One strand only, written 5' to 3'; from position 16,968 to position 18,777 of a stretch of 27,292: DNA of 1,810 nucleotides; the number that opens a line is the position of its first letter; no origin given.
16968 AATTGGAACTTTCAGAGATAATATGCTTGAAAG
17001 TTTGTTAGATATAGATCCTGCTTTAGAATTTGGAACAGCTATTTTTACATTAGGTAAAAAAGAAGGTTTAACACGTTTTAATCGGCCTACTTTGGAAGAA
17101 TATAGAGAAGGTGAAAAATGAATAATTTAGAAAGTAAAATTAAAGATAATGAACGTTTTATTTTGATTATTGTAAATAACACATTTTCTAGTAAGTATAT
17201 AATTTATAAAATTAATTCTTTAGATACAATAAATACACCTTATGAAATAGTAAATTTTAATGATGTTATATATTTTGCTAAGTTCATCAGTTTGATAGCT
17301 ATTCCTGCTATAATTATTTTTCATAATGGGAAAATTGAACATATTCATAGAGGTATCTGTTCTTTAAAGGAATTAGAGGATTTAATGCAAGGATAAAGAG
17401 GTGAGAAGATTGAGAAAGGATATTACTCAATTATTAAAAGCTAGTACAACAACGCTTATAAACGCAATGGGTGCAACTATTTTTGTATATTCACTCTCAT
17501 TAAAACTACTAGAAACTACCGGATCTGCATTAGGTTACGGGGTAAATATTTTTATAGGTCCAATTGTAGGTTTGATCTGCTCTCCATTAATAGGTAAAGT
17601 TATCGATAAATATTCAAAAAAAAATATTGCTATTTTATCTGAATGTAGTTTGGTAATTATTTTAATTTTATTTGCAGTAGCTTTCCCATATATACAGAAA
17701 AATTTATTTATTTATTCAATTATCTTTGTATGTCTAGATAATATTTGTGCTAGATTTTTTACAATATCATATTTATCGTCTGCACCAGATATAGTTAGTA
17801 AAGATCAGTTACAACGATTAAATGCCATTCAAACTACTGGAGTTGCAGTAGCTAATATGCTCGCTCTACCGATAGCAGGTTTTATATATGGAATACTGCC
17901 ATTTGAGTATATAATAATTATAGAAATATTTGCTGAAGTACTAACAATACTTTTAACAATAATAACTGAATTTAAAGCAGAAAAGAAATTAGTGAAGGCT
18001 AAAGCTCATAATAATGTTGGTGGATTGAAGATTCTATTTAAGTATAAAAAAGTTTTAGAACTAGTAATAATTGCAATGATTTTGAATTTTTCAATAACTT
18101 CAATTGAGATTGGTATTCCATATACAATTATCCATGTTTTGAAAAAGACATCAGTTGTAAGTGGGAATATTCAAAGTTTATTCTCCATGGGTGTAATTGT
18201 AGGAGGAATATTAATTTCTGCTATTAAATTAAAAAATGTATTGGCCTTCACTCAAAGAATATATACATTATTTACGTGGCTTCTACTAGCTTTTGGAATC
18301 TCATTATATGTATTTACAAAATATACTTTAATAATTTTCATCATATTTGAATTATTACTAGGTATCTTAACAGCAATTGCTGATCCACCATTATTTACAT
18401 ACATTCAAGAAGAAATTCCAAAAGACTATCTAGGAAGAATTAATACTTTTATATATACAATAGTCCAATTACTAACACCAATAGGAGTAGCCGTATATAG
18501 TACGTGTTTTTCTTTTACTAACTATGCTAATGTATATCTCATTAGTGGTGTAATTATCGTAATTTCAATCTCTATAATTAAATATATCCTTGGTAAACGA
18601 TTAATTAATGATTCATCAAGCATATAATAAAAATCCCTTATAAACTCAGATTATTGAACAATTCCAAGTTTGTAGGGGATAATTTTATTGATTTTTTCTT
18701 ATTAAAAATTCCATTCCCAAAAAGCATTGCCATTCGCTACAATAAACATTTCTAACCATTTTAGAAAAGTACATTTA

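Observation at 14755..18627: Compact peptide natural-product operon: 41-aa precursor with attenuator, ATP-grasp ligase, YcaO-less SagB-type dehydrogenase, Cys-less thioredoxin-fold protein and MFS exporter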

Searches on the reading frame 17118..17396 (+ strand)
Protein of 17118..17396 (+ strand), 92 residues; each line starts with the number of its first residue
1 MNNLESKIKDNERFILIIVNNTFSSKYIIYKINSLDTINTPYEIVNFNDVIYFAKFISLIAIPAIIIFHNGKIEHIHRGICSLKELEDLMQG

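Call 3: search_protein_families(library=pfam, proteins=[window:17118-17396:+], max_evalue=1)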
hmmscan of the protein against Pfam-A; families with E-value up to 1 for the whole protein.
window:17118-17396:+ (92 aa): 2 families
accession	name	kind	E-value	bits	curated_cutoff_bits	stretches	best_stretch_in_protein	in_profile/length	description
PF20376.4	DUF6671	-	0.1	12.8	23.8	1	12-89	34-109/217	Domain of unknown function (DUF6671)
PF14432.12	DYW_deaminase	-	0.13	12.5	24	1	33-85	39-91/93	DYW family of nucleic acid deaminases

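Call 4: search_protein_families(library=ncbifam, proteins=[window:17118-17396:+], max_evalue=1)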
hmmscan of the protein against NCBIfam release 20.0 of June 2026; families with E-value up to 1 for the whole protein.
window:17118-17396:+ (92 aa): 1 family
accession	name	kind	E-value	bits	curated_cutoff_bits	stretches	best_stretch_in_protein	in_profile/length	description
TIGR01068.1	thioredoxin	equivalog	0.0094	16.1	96.8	1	45-91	52-98/101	thioredoxin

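Call 33: find_homologous_proteins(query=window:17118-17396:+, max_evalue=0.01)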
Query window:17118-17396:+ (92 aa): 1 proteins with E <= 0.01 among 3 candidates.
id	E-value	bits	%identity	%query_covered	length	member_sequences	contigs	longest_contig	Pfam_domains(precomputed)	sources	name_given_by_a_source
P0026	1.7e-51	189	99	100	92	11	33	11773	-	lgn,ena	-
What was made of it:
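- Tried and rejected: Only itself was found (call 33).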

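Call 51: search_solved_structures(query=A2, max_evalue=10, show_alignments=2)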
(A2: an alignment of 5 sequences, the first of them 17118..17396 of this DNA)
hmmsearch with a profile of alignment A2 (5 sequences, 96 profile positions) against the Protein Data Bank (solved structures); distinct sequences matched with E-value up to 10: 138 (the best 60 are shown).
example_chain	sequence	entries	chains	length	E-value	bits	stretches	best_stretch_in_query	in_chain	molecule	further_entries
8xyw_A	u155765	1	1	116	5.1e-07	32.6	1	47-94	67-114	De novo designed Trx-3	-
2ynx_A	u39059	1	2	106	3.5e-06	29.9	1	4-95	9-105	LACA THIOREDOXIN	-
7q3k_A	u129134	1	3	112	1.7e-05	27.7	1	42-95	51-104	eMM9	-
3ziv_A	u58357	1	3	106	2.8e-05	27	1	47-95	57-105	AECA THIOREDOXIN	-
3tco_A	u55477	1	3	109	3.9e-05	26.5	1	48-95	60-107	Thioredoxin (TrxA-1)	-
3hhv_A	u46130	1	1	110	6.3e-05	25.9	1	50-93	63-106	Thioredoxin (TrxA-2)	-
7q3j_A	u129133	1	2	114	6.4e-05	25.8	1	44-95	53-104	MM9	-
4ba7_A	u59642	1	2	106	0.00048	23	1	48-94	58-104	LBCA THIOREDOXIN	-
1uvz_A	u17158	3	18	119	0.00054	22.9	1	47-94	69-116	THIOREDOXIN | THIOREDOXIN, MITOCHONDRIAL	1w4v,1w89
2puk_C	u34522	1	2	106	0.00056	22.8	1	52-95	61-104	Thioredoxin M-type, chloroplast (TRX-M)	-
1gl8_A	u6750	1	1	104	0.00084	22.2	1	55-95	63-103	THIOREDOXIN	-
1fb0_A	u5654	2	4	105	0.00086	22.2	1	55-95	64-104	THIOREDOXIN M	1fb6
3gnj_A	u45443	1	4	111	0.0012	21.7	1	6-93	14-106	Thioredoxin domain protein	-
6zom_A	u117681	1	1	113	0.0022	20.9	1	60-93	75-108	Thioredoxin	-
5j7d_A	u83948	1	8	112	0.0026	20.7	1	18-95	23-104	Designed Thioredoxin dF106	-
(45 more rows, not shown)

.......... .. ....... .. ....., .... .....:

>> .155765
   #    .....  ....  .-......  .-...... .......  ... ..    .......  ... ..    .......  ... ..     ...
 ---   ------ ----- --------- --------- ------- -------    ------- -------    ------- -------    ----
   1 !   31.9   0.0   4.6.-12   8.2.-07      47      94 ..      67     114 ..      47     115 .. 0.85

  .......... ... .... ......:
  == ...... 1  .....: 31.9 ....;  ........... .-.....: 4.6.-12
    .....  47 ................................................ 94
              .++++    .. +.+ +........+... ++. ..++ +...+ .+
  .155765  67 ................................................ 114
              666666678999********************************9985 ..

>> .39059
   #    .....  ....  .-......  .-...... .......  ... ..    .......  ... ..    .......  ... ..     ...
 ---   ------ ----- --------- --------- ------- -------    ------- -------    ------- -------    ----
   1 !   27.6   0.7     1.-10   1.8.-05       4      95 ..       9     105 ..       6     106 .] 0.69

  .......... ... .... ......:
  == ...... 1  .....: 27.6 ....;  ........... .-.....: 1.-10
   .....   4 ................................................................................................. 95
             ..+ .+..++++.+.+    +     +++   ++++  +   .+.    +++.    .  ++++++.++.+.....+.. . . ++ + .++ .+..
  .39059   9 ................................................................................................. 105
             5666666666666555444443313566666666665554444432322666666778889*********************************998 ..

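Call 64: search_protein_families(library=pfam, alignment_id=A2, max_evalue=1)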
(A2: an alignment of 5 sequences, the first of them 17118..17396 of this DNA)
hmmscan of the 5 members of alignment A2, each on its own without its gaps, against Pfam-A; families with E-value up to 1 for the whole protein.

A. member 1, window:17118-17396:+ (92 aa): 2 families
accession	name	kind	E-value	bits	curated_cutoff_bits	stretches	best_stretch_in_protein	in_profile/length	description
PF20376.4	DUF6671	-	0.1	12.8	23.8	1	12-89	34-109/217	Domain of unknown function (DUF6671)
PF14432.12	DYW_deaminase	-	0.13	12.5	24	1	33-85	39-91/93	DYW family of nucleic acid deaminases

B. families by the number of members that match (of 5 scanned): 12 families
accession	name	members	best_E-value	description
PF00085.26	Thioredoxin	3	0.0011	Thioredoxin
PF07449.17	HyaE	2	0.0046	Hydrogenase-1 expression protein HyaE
PF13098.12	Thioredoxin_2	2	0.0073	Thioredoxin-like domain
PF22625.2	ECR1_N_2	1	0.091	Exosome RNA binding protein RRP4 N-terminal domain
PF20376.4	DUF6671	1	0.1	Domain of unknown function (DUF6671)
PF09933.14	DUF2165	1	0.11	Predicted small integral membrane protein (DUF2165)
PF13344.12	Hydrolase_6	1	0.11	Haloacid dehalogenase-like hydrolase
PF14432.12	DYW_deaminase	1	0.13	DYW family of nucleic acid deaminases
PF02966.22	DIM1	1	0.13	Mitosis protein DIM1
PF13192.12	Thioredoxin_3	1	0.14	Thioredoxin domain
PF13728.12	TraF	1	0.22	F plasmid transfer operon protein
PF19832.4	DUF6313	1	0.27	Family of unknown function (DUF6313)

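Call 66: predict_structure(protein=window:17118-17396:+)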
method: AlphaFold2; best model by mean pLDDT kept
length: 92 residues; sequences in the alignment: 1
mean_pLDDT: 59.5   pTM: 0.48
mean pLDDT of the five models: 59.5, 58.6, 57.9, 50.0, 46.8
residues with pLDDT >= 90: 0; 70-90: 9; 50-70: 72; < 50: 11
segments of 3 or more residues with pLDDT < 50: 21-26
pLDDT, mean of each block of 10 residues (from residue 1): 62 62 47 53 54 58 66 69 65 60
secondary structure, 60 per line:
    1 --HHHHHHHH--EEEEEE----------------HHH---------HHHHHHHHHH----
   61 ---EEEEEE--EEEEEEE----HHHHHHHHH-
elements in order: H3-10 E13-18 H47-56 E64-69 E72-78 H83-91
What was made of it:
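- Tried and rejected: The single-sequence model is weak (pLDDT 59.5, call 66).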

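Call 69: fold_search(model_id=the predicted structure, library=pdb)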
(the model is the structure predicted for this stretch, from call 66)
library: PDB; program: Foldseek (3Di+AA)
matches with E <= 10: 860; with E <= 0.001: 0
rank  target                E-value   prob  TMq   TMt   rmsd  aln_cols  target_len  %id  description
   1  2cvk                  1.1e-02  1.00  0.65  0.58   5.6        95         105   14  Crystal Structure of Thermus thermophilus Thioredoxin (released 2005-12-04)
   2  4xhm_A                1.2e-02  1.00  0.64  0.55   5.3        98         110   22  Archaeoglobus fulgidus thioredoxin 3 M60H (released 2015-04-29)
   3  9ncl                  1.3e-02  1.00  0.64  0.57   5.5       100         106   18  Arsenic treated Treponema pallidum thioredoxin strain Nichols (released 2026-02-11)
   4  4xhm_B                1.4e-02  1.00  0.63  0.54   5.4       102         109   20  Archaeoglobus fulgidus thioredoxin 3 M60H (released 2015-04-29)
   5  9nce                  1.4e-02  1.00  0.62  0.56   6.0       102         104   18  Oxidized Treponema pallidum thioredoxin strain Nichols (released 2026-02-11)
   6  6h1y_A                1.6e-02  1.00  0.62  0.54   5.6        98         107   13  CRYSTAL STRUCTURE OF A CHIMERIC VARIANT OF THIOREDOXIN FROM ESCHERICHIA COLI (released 2019-02-06)
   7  2qgv_A                1.7e-02  0.99  0.56  0.45   5.5       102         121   15  Crystal structure of hydrogenase-1 operon protein hyaE from Shigella flexneri. Northeast Structural Genomics Consortiu (released 2007-07-17)
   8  2ynx_A                2.5e-02  0.99  0.63  0.57   5.7       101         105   15  Crystal Structure of Ancestral Thioredoxin Relative to Last Archaea Common Ancestor (LACA) from the Precambrian Period (released 2013-08-21)
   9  5hr3_A                2.9e-02  0.98  0.59  0.51   5.8        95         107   16  Crystal structure of thioredoxin N106A mutant (released 2017-02-22)
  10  4tn8                  3.0e-02  0.99  0.65  0.59   5.8       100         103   12  Crystal structure of Thermus Thermophilus thioredoxin solved by sulfur SAD using Swiss Light Source data (released 2014-12-10)
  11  4x43_C                3.0e-02  0.99  0.59  0.52   6.1        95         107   10  Structure of proline-free E. coli Thioredoxin (released 2015-06-24)
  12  3tco_A                3.3e-02  0.99  0.65  0.58   4.6        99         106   17  Crystallographic and spectroscopic characterization of Sulfolobus solfataricus TrxA1 provide insights into the determi (released 2011-11-30)
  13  2fd3_A                3.3e-02  0.98  0.59  0.51   6.2        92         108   17  Crystal Structure of Thioredoxin Mutant P34H (released 2005-12-27)
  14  2fch_D                3.3e-02  0.98  0.59  0.52   6.0        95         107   16  Crystal Structure of Thioredoxin Mutant G74S (released 2005-12-27)
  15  2o8v_B                3.5e-02  0.98  0.58  0.51   6.1        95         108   16  PAPS reductase in a covalent complex with thioredoxin C35A (released 2007-03-27)
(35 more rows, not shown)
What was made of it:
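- On Thioredoxin: All top fold hits are thioredoxins, but the model is of low confidence (calls 66, 69).
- Closest known: HyaE-type Cys-less thioredoxin-fold chaperones. Same: There are weak Pfam HyaE hits for two family members and HyaE structures among the fold matches (calls 64, 69).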

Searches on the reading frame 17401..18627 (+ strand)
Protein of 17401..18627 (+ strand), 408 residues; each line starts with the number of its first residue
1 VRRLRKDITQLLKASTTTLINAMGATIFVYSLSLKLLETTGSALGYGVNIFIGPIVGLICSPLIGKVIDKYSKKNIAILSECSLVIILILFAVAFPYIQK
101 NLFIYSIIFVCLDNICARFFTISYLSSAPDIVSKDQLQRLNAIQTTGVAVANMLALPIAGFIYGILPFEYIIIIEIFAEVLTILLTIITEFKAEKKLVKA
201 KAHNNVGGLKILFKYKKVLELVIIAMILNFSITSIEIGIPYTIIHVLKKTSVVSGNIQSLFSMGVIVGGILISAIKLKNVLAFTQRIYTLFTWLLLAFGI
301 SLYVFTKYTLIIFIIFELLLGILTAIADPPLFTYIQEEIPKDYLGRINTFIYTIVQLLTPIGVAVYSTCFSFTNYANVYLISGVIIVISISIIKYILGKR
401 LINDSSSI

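Call 3: search_protein_families(library=pfam, proteins=[window:17401-18627:+], max_evalue=1)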
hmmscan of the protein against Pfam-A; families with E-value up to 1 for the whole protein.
window:17401-18627:+ (408 aa): 1 family
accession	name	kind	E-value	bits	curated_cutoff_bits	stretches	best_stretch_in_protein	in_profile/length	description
PF07690.21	MFS_1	-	4.5e-32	111.8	33.4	2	16-362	3-346/347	Major Facilitator Superfamily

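Call 4: search_protein_families(library=ncbifam, proteins=[window:17401-18627:+], max_evalue=1)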
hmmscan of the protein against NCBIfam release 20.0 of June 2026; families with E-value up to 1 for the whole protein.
window:17401-18627:+ (408 aa): 8 families
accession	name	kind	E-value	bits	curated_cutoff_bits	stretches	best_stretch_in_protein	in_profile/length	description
TIGR00900.1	2A0121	subfamily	1.6e-32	113.3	319.6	1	17-365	7-355/364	H+ Antiporter protein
NF000245.1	macrolide_MefA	exception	1.3e-13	50.8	675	1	24-395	24-394/405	macrolide efflux MFS transporter Mef(A)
NF000051.1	macrolide_MefB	exception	2.9e-12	46.2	800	1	11-400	11-398/409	macrolide efflux MFS transporter Mef(B)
NF007792.0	PRK10489.1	equivalog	5.7e-11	42.1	324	1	31-397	39-399/419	enterobactin transporter EntS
TIGR00880.1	2_A_01_02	superfamily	1.9e-08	34.6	131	1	55-187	9-135/141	multidrug resistance protein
NF000154.1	macrolide_MefEN2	exception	7.2e-08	32.1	800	1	17-388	14-383/401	macrolide efflux MFS transporter Mef(En2)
NF000246.1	macrolide_MefC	exception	8.2e-07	28.4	870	1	55-393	58-391/407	macrolide efflux MFS transporter Mef(C)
NF038246.1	bile_salt_MFS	equivalog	0.59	8.9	400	0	46-395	43-397/408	conjugated bile salt MFS transporter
